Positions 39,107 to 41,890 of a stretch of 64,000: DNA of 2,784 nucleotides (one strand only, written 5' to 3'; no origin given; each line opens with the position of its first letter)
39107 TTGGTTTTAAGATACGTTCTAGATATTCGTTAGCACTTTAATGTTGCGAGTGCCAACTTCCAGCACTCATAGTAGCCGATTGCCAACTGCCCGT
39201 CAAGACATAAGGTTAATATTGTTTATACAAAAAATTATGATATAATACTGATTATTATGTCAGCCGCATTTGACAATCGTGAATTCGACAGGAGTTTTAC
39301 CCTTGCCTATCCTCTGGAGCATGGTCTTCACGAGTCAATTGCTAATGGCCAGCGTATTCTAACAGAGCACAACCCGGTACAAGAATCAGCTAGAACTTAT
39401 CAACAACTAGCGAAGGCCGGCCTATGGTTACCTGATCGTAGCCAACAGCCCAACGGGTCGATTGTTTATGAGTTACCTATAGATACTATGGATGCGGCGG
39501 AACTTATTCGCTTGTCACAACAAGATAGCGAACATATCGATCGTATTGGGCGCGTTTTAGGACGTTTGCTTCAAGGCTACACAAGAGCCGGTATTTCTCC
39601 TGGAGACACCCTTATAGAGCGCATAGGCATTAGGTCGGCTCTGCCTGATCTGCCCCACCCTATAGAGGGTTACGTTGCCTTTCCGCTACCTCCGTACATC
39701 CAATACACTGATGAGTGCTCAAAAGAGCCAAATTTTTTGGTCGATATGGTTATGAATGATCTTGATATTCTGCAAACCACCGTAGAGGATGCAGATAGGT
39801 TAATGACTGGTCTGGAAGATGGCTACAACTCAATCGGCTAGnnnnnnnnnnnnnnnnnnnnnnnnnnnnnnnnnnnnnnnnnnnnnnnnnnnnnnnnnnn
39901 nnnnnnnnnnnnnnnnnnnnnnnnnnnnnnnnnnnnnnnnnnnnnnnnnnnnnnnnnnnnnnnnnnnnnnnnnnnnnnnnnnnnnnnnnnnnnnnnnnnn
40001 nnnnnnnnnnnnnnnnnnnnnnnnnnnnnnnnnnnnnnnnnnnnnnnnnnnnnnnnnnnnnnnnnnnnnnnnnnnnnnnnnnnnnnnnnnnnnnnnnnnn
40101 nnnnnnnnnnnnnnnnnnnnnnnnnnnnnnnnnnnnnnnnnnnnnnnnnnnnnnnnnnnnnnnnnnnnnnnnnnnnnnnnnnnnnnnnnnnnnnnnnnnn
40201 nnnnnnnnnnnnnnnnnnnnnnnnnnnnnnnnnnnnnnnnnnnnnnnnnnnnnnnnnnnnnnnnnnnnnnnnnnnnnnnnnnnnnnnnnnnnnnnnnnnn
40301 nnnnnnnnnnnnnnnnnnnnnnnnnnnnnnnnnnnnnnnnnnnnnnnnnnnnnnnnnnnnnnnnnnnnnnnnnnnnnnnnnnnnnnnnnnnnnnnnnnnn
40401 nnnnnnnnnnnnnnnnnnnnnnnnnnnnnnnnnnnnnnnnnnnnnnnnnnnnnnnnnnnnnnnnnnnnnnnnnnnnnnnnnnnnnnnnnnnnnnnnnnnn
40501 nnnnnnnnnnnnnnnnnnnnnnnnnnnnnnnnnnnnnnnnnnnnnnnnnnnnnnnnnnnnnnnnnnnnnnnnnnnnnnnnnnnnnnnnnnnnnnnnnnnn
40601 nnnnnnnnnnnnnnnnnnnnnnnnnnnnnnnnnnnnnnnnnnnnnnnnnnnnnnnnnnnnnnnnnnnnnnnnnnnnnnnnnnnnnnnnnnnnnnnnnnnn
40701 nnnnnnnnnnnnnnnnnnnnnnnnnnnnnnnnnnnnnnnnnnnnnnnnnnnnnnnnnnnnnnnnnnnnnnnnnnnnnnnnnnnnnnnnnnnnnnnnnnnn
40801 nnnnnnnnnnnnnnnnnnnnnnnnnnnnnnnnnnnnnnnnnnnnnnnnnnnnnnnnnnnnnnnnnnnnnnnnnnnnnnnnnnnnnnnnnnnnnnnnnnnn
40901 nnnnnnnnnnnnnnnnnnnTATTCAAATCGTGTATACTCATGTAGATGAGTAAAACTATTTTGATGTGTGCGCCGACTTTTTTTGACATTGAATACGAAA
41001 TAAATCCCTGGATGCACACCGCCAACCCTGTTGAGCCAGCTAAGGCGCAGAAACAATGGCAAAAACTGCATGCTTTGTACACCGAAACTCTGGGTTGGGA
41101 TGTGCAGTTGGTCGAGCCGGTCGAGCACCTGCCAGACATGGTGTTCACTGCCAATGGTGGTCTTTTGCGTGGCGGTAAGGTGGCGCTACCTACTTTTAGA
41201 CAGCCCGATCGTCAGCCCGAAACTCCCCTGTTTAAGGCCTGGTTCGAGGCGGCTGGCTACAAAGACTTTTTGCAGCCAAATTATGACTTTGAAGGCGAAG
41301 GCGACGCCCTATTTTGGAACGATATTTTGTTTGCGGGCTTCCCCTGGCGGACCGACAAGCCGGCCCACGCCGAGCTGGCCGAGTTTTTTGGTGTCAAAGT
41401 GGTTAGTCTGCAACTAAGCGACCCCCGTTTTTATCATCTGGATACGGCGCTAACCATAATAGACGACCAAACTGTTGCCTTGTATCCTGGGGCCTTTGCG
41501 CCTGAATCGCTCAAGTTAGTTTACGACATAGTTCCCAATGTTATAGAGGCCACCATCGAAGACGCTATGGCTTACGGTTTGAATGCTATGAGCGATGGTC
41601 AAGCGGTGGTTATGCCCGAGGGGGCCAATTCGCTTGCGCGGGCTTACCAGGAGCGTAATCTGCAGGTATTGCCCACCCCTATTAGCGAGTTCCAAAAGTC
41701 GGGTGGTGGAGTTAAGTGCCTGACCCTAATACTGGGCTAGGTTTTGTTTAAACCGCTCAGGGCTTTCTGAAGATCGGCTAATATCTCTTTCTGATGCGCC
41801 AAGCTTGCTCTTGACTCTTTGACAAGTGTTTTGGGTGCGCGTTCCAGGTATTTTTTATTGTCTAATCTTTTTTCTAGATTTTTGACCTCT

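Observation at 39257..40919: Overlapping two-gene cassette: orphan protein plus atypical protein-kinase-fold protein, divergent from groES and adjacent to a guanidino-modifying enzyme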

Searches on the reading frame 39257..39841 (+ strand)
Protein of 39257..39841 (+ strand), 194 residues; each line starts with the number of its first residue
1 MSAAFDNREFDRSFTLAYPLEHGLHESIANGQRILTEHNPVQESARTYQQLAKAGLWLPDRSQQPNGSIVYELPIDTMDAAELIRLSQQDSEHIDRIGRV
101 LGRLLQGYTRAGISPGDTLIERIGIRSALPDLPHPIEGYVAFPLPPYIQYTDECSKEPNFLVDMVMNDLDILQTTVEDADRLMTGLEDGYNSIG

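Call 3: search_protein_families(library=pfam, proteins=[window:39257-39841:+], max_evalue=1)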
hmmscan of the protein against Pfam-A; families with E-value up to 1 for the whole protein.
window:39257-39841:+ (194 aa): 0 families

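Call 4: search_protein_families(library=ncbifam, proteins=[window:39257-39841:+], max_evalue=1)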
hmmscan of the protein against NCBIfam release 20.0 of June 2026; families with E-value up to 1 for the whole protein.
window:39257-39841:+ (194 aa): 0 families

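Call 6: find_homologous_proteins(query=window:39257-39841:+, max_evalue=0.001)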
Query window:39257-39841:+ (194 aa): 1 proteins with E <= 0.001 among 132 candidates.
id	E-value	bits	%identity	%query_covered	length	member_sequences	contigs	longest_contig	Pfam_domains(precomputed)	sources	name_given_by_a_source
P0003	1.6e-125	434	100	100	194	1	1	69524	-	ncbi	-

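Call 47: search_solved_structures(query=A4, max_evalue=10, show_alignments=3)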
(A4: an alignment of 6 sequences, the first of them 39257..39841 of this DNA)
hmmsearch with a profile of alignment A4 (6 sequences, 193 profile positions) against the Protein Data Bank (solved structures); distinct sequences matched with E-value up to 10: 1.
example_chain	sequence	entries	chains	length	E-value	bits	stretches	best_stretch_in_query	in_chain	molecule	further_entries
6axd_A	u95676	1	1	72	0.23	14.4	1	106-153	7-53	DNA repair protein REV1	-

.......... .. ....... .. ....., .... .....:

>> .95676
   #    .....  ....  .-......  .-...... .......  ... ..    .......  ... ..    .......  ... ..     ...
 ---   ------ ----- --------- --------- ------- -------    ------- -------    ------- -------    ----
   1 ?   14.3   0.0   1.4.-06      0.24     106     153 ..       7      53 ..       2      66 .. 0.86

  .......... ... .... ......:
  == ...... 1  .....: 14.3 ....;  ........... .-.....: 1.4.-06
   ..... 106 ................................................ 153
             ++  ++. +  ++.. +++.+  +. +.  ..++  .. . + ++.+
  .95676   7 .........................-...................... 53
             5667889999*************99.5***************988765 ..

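Call 48: find_related_loci(query=A4, collection=genome_contigs, flank=8000)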
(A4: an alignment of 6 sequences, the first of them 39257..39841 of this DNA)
Query A4 (194 aa) in genome_contigs; peptide patterns used: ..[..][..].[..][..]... (x = any residue, [..] = any of these).
15 stretches matched a pattern; 1 encode a relative of the query (tblastn E <= 1e-3); 1 distinct loci.
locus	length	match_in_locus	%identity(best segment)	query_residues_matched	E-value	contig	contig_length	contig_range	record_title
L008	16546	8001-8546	30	10-192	1e-12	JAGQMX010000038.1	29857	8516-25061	MAG: Candidatus Saccharibacteria bacterium isolate HKST-UBA53 2011-04-20_1_(paired)_contig_132628, whole genome shotgun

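Call 49: find_related_loci(query=A4, collection=metagenome_contigs, flank=6000)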
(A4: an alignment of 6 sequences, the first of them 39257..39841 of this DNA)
Query A4 (194 aa) in metagenome_contigs; peptide patterns used: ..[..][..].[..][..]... (x = any residue, [..] = any of these).
13 stretches matched a pattern, but none encodes a relative of the query by tblastn (E <= 1e-3).

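Call 51: search_protein_families(library=pfam, proteins=[L008:6921-7907:-, L008:10434-10928:-, L008:9604-10398:+], max_evalue=0.1)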
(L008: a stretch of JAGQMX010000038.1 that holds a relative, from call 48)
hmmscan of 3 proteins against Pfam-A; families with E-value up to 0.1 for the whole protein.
L008:6921-7907:- (328 aa): 1 family
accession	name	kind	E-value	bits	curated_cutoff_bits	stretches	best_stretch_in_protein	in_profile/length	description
PF22602.2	NXF_NTF2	-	0.06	13.9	27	0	167-218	84-137/158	Nuclear RNA export factor, NTF2 domain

L008:10434-10928:- (164 aa): 0 families

L008:9604-10398:+ (264 aa): 2 families
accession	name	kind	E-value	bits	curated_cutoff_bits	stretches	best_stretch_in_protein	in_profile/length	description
PF19420.4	DDAH_eukar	-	4.5e-11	43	23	1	33-263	27-290/291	N,N dimethylarginine dimethylhydrolase, eukaryotic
PF02274.22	ADI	-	3.2e-08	33.5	22.8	1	59-195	118-272/377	Arginine deiminase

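Call 61: search_protein_families(library=padloc, proteins=[window:39257-39841:+], max_evalue=0.1)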
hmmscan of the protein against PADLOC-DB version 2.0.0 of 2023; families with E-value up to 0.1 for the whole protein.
window:39257-39841:+ (194 aa): 0 families

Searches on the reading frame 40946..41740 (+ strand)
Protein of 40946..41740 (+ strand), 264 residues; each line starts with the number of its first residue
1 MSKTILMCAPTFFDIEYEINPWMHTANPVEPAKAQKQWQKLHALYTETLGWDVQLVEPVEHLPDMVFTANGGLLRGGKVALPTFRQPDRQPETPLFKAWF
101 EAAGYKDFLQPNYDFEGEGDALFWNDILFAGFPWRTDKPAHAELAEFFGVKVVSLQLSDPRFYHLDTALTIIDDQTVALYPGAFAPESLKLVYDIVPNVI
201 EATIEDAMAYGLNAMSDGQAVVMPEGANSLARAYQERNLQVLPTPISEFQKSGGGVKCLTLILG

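Call 3: search_protein_families(library=pfam, proteins=[window:40946-41740:+], max_evalue=1)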
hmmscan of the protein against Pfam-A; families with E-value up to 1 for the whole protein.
window:40946-41740:+ (264 aa): 2 families
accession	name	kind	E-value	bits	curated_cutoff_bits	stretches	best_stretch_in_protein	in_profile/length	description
PF19420.4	DDAH_eukar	-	4.6e-09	36.4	23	1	32-260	26-287/291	N,N dimethylarginine dimethylhydrolase, eukaryotic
PF02274.22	ADI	-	3.1e-06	26.9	22.8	1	59-197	118-274/377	Arginine deiminase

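Call 4: search_protein_families(library=ncbifam, proteins=[window:40946-41740:+], max_evalue=1)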
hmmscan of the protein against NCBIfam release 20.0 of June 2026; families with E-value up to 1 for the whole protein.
window:40946-41740:+ (264 aa): 7 families
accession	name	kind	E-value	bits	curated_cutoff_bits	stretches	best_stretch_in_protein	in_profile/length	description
NF045659.1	DiMArgaseDdahMtb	equivalog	3.1e-90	302.1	300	1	3-262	24-282/283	dimethylargininase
NF052231.1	bifunc_ArgZ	exception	1.9e-63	214.7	1025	1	4-261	6-267/696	bifunctional arginine dihydrolase/ornithine cyclodeaminase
NF052232.1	Arg_dihydro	equivalog_domain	2e-62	210.8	450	1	4-261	4-265/266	arginine dihydrolase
NF045660.1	DiMthArgaseDdahStm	equivalog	1.3e-18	67.7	340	1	27-261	22-247/249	dimethylargininase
TIGR01078.1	arcA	equivalog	3.6e-07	29.3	489.1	1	59-187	149-292/408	arginine deiminase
NF002381.0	PRK01388.1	subfamily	1.2e-06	27.7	414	1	59-183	150-288/405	arginine deiminase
NF045658.1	DiMArgaseDdah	equivalog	1.6e-05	24.8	450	1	48-261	44-252/254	dimethylargininase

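Call 61: search_protein_families(library=padloc, proteins=[window:40946-41740:+], max_evalue=0.1)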
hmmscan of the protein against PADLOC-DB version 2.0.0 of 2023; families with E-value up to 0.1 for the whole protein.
window:40946-41740:+ (264 aa): 0 families

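Call 69: list_cluster_members(proteins=[P0001, P0003, window:40946-41740:+, P0008, P0010, P0011, P0013, P0014, P0015, P0016])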
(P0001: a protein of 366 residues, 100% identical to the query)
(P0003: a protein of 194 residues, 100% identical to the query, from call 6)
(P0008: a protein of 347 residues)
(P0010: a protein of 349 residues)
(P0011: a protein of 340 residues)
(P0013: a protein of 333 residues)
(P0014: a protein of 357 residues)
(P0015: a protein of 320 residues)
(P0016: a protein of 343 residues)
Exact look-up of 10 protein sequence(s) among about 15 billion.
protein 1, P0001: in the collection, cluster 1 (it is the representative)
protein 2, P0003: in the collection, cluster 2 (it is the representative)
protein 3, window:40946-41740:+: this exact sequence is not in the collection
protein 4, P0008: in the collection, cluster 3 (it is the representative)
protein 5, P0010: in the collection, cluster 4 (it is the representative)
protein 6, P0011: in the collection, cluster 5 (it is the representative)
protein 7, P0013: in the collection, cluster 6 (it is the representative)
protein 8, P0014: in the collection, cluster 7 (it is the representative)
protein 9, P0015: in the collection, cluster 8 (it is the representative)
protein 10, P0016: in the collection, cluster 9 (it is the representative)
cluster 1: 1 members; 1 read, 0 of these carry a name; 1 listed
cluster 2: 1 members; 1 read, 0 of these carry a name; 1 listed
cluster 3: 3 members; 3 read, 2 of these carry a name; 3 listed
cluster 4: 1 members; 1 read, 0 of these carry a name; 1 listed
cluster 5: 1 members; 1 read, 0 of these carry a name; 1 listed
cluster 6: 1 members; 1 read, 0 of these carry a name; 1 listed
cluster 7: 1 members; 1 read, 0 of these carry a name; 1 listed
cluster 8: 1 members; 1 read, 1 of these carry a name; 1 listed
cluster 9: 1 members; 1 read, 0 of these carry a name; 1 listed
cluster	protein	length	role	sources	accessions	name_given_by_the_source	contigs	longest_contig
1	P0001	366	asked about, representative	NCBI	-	-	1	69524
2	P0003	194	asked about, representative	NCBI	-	-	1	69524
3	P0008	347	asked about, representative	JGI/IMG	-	serine/threonine protein kinase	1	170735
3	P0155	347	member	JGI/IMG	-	tRNA A-37 threonylcarbamoyl transferase component Bud32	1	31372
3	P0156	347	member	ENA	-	-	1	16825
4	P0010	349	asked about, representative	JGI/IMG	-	-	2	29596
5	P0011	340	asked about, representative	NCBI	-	-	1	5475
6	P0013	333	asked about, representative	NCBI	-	-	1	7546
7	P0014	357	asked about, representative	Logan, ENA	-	-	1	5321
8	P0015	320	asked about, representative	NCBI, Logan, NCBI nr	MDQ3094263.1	MAG: hypothetical protein M3Q70_03765 [bacterium] | hypothetical protein [bacterium]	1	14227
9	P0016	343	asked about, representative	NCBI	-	-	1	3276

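Call 83: search_solved_structures(query=window:40946-41740:+, max_evalue=0.001, show_alignments=1)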
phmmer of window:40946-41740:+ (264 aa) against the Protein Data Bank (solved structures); distinct sequences matched with E-value up to 0.001: 17.
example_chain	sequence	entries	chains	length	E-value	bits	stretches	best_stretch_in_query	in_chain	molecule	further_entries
6jv0_A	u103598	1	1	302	8.3e-51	176.1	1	5-261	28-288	Sll1336 protein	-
6juz_A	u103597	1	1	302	4.2e-50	173.8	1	5-261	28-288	Sll1336 protein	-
6juy_A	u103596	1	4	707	7.3e-50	173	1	5-261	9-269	Sll1336 protein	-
6jv1_A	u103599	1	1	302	2.1e-49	171.5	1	5-261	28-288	Sll1336 protein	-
6lrf_A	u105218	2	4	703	3.1e-49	171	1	5-261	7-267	Alr4995 protein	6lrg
6lrh_A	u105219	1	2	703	5.5e-48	166.8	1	5-261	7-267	Alr4995 protein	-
7ut0_A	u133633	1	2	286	8.4e-07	31.8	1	28-263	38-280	N(G),N(G)-dimethylarginine dimethylaminohydrolase 1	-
7usz_A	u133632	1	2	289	8.7e-07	31.7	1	28-263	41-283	N(G),N(G)-dimethylarginine dimethylaminohydrolase 1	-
2jai_A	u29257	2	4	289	8.7e-07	31.7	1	28-263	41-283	NG, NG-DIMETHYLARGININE DIMETHYLAMINOHYDROLASE 1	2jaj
6szp_A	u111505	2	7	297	9.6e-07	31.6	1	28-263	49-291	N(G),N(G)-dimethylarginine dimethylaminohydrolase 1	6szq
3i2e_A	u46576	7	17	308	1.1e-06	31.4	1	28-263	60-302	N(G),N(G)-dimethylarginine dimethylaminohydrolase 1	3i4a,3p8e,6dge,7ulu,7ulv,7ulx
2c6z_A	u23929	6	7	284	3.9e-06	29.6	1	28-262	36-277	NG, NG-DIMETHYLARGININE DIMETHYLAMINOHYDROLASE 1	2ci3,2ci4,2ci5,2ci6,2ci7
3p8p_A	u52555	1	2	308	7.7e-06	28.6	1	28-257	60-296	N(G),N(G)-dimethylarginine dimethylaminohydrolase 1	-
3rhy_A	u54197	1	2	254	1e-05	28.3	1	32-261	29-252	N(G),N(G)-dimethylarginine dimethylaminohydrolase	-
2ci1_A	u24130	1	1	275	3e-05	26.7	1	28-256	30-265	NG, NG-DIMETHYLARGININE DIMETHYLAMINOHYDROLASE 1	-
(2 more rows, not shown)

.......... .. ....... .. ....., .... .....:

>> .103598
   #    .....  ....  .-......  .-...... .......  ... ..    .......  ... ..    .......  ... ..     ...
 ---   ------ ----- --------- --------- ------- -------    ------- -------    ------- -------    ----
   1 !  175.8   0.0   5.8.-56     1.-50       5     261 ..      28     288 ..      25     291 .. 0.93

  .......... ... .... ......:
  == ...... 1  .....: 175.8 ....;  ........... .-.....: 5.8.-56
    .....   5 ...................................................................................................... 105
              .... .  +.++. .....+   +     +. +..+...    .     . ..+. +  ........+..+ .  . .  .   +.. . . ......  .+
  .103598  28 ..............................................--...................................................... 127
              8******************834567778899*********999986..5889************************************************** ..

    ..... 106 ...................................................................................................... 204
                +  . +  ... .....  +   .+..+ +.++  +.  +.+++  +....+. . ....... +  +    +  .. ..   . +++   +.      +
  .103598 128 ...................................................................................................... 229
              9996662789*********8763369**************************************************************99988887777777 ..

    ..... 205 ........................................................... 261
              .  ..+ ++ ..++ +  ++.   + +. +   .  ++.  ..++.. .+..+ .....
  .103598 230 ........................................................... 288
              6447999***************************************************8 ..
